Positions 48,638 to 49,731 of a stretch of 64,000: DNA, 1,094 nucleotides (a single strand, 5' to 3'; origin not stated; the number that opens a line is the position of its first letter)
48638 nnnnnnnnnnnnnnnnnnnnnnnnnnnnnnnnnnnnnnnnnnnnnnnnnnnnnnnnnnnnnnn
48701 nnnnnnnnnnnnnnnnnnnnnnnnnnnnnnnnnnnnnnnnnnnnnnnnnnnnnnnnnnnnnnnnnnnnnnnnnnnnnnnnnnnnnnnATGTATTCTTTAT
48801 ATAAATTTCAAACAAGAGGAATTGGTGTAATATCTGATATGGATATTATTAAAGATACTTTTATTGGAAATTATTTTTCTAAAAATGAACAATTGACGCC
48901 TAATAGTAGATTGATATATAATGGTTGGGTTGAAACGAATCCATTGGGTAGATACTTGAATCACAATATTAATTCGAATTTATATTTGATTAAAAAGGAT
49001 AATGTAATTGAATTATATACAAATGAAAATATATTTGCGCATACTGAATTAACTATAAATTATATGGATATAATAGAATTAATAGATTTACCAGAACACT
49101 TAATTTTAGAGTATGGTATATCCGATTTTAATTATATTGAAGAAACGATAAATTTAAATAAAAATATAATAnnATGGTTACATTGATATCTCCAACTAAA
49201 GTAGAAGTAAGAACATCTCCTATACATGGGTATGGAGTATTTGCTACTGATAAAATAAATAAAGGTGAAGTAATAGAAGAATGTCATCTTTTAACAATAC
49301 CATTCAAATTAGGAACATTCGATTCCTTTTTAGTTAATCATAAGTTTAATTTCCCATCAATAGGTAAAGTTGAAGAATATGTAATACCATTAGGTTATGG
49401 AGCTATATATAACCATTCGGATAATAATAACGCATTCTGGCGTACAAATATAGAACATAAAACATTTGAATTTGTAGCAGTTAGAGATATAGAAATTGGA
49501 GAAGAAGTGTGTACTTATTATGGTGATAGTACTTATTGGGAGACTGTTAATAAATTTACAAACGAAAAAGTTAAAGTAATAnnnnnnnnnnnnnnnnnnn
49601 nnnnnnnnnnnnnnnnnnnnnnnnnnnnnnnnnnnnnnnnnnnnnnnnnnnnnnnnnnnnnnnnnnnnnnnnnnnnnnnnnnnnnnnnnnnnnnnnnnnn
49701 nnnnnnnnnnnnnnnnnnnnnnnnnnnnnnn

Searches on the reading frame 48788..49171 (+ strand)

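Call 89: search_protein_families(library=pfam, proteins=[window:48788-49171:+], max_evalue=0.01)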
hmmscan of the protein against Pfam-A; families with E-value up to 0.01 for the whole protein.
window:48788-49171:+ (128 aa): 1 family
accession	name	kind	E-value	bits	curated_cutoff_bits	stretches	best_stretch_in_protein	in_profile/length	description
PF00856.33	SET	-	1.7e-07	32.1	22.4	1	48-92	62-104/105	SET domain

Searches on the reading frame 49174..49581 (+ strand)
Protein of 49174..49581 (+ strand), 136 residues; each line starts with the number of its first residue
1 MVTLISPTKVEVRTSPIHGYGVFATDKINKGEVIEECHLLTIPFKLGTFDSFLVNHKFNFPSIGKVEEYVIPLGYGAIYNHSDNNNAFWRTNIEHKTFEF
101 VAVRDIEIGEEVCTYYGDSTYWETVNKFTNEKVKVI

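Call 10: search_protein_families(library=phrogs, proteins=[window:49174-49581:+], max_evalue=0.00001)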
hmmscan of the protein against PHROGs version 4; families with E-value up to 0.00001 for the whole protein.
window:49174-49581:+ (136 aa): 0 families

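Call 89: search_protein_families(library=pfam, proteins=[window:49174-49581:+], max_evalue=0.01)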
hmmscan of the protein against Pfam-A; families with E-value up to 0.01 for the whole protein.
window:49174-49581:+ (136 aa): 1 family
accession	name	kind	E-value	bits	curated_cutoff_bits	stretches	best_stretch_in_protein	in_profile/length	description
PF00856.33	SET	-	1.7e-12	48.1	22.4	1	19-117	1-105/105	SET domain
